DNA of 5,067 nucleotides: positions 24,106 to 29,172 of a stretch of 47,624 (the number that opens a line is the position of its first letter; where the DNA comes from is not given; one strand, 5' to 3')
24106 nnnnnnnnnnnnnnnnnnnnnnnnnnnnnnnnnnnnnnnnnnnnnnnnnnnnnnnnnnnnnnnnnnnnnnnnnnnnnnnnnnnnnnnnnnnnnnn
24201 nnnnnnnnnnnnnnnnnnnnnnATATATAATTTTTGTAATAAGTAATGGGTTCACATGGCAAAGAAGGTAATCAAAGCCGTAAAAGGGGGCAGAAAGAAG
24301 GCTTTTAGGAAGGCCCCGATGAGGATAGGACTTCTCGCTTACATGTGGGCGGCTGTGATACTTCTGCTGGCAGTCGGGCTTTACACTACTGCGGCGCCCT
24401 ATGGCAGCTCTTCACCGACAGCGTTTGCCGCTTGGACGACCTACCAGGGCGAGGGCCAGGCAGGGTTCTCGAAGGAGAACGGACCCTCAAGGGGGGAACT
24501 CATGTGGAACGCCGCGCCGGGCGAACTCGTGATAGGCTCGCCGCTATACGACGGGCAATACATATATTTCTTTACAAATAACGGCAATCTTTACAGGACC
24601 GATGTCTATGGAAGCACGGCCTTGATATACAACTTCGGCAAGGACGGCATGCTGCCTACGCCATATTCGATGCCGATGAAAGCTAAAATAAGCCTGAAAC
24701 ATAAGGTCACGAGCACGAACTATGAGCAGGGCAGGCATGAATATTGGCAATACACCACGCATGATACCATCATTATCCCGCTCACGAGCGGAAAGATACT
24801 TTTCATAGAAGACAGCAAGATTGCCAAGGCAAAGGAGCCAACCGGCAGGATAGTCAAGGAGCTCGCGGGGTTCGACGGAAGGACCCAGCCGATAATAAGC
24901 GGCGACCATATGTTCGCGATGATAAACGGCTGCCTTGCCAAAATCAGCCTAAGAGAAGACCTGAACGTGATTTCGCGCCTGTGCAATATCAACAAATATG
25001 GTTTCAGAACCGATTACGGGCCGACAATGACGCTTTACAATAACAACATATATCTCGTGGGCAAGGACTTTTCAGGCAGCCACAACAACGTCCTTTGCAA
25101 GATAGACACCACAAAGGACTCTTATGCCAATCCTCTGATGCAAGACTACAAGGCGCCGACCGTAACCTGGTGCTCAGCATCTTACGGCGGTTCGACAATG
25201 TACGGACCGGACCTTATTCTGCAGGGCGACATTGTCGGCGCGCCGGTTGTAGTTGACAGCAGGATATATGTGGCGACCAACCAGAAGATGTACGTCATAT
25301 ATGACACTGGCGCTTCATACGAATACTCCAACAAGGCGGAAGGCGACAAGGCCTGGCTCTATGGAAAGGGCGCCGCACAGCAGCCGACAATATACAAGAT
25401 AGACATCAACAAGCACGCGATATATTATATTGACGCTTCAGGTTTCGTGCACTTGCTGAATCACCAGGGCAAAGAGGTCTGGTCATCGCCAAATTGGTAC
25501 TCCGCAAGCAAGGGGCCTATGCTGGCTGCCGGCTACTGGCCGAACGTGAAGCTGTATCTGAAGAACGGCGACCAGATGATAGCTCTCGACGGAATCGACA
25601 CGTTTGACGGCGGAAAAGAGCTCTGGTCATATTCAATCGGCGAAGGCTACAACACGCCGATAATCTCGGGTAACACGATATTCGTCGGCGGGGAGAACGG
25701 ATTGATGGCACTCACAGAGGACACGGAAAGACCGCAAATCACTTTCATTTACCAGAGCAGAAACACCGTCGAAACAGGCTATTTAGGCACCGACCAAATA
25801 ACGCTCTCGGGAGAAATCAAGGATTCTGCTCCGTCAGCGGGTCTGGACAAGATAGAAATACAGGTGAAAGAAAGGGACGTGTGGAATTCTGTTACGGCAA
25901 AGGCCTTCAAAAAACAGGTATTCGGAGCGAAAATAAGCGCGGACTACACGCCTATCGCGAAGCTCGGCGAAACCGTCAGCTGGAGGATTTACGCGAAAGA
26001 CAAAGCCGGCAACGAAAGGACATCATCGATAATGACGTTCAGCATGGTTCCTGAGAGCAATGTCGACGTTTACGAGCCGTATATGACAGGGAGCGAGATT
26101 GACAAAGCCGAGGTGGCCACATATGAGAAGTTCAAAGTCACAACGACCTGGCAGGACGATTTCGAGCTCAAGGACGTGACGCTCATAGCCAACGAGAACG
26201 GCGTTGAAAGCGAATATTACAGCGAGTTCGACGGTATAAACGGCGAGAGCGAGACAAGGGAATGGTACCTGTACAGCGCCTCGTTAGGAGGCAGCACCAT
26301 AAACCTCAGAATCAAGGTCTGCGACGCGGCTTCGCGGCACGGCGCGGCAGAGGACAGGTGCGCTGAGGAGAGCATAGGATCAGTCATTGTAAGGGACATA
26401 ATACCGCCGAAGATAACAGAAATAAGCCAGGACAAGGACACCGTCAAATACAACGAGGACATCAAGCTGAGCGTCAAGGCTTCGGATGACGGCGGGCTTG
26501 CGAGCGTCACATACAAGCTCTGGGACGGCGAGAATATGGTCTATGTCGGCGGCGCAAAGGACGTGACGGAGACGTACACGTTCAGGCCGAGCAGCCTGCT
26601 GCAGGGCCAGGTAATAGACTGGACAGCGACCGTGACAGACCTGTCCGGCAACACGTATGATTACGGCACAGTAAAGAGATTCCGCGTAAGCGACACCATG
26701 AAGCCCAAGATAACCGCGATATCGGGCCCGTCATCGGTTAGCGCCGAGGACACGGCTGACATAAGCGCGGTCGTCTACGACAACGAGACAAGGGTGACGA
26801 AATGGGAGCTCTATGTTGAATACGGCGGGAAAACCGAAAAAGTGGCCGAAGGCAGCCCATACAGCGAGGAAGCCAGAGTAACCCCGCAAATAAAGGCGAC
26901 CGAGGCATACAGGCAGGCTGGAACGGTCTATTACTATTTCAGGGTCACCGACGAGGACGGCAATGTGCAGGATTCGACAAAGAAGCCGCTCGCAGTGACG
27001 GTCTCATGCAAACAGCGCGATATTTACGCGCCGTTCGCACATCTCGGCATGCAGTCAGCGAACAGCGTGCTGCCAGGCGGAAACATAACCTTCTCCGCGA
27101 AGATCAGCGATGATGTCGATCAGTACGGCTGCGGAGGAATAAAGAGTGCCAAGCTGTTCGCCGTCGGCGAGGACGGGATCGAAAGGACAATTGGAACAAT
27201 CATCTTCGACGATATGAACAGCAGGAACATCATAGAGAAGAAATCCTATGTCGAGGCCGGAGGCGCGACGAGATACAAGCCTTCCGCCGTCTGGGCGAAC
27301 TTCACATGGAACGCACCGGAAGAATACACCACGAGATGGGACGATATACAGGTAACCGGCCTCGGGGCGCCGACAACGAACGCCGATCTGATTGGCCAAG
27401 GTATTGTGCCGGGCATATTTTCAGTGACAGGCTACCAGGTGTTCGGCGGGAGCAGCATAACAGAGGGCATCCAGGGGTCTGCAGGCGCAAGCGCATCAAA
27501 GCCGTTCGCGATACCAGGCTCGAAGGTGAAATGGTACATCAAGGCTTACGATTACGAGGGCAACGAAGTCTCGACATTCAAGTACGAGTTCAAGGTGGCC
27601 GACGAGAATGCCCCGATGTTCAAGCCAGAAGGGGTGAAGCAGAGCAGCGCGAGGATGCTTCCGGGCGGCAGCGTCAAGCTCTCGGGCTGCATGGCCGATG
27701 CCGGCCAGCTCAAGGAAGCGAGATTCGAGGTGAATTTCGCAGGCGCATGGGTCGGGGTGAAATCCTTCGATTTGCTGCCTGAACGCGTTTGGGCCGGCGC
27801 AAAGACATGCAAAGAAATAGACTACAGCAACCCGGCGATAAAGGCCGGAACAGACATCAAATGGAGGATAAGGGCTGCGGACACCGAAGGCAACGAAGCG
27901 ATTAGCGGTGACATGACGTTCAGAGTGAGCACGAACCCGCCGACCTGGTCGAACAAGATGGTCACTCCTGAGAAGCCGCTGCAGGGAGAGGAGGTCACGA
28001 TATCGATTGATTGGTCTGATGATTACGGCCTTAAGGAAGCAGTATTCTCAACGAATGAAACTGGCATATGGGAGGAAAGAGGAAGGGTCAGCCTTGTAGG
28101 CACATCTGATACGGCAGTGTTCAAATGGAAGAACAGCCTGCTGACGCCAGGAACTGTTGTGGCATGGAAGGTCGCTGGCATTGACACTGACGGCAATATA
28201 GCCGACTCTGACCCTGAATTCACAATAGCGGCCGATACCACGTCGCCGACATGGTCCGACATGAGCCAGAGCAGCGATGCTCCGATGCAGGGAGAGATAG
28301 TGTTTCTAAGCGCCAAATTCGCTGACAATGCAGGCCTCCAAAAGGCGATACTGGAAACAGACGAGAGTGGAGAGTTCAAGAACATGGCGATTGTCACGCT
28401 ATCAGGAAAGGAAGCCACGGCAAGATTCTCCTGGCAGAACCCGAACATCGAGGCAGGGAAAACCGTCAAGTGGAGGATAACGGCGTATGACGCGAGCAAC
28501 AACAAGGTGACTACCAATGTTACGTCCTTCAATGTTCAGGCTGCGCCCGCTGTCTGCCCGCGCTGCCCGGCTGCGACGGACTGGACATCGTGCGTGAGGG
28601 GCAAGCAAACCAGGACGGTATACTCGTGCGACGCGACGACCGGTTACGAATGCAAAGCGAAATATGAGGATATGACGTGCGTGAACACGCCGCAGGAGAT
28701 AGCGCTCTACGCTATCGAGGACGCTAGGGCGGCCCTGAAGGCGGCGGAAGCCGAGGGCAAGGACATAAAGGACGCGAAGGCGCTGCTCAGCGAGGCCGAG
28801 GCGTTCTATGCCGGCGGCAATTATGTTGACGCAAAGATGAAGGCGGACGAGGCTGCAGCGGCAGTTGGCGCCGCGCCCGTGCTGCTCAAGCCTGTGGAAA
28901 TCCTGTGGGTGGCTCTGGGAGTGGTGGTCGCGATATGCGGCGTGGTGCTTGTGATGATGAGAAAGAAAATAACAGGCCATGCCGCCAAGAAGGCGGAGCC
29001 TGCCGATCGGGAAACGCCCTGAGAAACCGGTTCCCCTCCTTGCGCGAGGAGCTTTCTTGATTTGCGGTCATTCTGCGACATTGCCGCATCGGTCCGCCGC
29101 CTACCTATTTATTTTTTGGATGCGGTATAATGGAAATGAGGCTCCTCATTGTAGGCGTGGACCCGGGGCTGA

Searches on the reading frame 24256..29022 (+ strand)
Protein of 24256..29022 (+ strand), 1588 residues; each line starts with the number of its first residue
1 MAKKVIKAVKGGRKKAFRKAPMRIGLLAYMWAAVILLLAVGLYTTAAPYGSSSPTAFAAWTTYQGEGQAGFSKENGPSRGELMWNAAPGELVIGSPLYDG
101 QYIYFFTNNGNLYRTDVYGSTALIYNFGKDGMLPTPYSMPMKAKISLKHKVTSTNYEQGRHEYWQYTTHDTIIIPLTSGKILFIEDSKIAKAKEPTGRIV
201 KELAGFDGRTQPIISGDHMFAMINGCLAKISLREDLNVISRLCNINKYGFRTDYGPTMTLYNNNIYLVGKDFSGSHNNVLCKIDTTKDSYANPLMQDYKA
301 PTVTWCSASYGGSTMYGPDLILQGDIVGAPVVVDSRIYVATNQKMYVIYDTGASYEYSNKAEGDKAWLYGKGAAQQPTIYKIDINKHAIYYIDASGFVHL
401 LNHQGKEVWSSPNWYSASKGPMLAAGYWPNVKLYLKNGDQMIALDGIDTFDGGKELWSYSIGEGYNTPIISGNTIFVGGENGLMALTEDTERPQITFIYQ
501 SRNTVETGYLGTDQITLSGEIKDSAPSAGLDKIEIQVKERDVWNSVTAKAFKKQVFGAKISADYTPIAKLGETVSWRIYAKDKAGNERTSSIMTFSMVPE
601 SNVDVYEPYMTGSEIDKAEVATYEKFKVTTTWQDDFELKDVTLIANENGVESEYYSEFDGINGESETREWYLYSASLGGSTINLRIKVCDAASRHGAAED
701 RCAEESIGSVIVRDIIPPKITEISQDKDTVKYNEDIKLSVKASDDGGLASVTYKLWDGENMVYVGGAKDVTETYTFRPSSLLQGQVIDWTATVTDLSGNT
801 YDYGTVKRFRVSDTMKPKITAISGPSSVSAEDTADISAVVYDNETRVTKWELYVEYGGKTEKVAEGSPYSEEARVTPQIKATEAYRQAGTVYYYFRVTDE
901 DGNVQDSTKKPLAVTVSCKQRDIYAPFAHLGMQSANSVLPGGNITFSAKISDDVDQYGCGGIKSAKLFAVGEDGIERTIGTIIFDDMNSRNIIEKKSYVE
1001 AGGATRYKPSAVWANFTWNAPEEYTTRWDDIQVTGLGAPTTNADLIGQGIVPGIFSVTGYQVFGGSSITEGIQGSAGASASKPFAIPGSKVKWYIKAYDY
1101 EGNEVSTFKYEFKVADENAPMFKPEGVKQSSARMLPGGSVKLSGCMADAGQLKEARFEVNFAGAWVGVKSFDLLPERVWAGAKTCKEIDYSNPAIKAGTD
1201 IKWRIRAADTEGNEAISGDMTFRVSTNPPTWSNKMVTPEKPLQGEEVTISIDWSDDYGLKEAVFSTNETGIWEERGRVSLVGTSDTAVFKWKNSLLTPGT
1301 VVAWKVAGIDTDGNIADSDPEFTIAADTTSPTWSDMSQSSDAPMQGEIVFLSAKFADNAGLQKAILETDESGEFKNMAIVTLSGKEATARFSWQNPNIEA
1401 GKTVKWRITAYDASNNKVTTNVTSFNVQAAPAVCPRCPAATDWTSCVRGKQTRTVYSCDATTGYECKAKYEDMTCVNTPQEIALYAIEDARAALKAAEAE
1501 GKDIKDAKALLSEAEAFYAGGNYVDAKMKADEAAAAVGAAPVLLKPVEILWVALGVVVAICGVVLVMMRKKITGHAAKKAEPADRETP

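Call 3: search_protein_families(library=pfam, proteins=[window:24256-29022:+], max_evalue=1)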
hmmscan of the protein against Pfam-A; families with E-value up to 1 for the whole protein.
window:24256-29022:+ (1588 aa): 6 families
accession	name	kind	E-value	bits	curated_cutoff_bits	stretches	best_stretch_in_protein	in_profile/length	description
PF13360.13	PQQ_2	-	2.4e-07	31.1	27.6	1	397-488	4-90/233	Outer membrane protein assembly factor BamB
PF17957.7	Big_7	-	3.5e-06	28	24.1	1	725-778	9-58/70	Bacterial Ig domain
PF25788.1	Ig_Rha78A_N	-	1.4e-05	25.7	27.4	0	1188-1223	64-100/105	Rha78A-like, N-terminal immunoglobulin domain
PF20598.4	DUF6795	-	0.077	13.7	27.4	0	1239-1270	9-39/103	Domain of unknown function (DUF6795)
PF03989.18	DNA_gyraseA_C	-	0.22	11.4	27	1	101-118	1-18/48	DNA gyrase C-terminal domain, beta-propeller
PF23616.1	Ig_GEX2_N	-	0.35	11.5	27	0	1391-1425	5-45/105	GEX2 N-terminal Ig-like domain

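Call 6: search_protein_families(library=ncbifam, proteins=[window:24256-29022:+], max_evalue=1)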
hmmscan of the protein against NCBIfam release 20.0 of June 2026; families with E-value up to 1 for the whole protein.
window:24256-29022:+ (1588 aa): 2 families
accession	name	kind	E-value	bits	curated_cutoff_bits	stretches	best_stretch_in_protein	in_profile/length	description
TIGR03300.1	assembly_YfgL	equivalog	0.00078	18.2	285.2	1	358-482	35-155/377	outer membrane protein assembly factor BamB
NF006620.0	PRK09188.1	equivalog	0.23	10.4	490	1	1239-1295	5-63/365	serine/threonine protein kinase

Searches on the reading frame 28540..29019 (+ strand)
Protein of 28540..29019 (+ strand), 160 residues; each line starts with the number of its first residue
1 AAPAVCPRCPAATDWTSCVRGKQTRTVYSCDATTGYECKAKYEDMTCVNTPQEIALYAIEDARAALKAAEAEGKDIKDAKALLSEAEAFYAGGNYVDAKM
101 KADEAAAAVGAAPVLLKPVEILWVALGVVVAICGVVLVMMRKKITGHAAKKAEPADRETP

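Call 29: find_homologous_proteins(query=window:28540-29019:+, max_evalue=0.01)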
Query seq(160 aa): 402 candidates shared short words with the query, none scored E <= 0.01.
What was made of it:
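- Tried and rejected: A search with E's C-terminal 160 aa returned nothing (call 29).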

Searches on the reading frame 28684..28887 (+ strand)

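Call 10: search_protein_families(library=pfam, proteins=[window:28684-28887:+], max_evalue=10)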
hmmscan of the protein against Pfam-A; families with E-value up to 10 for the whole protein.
seq(68 aa): 2 families
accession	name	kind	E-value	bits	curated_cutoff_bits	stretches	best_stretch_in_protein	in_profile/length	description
PF19941.4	DUF6403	-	0.21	12.2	26.9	1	11-58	15-66/77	Family of unknown function (DUF6403)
PF13432.12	TPR_16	-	0.29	12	32.7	1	12-59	14-58/65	Tetratricopeptide repeat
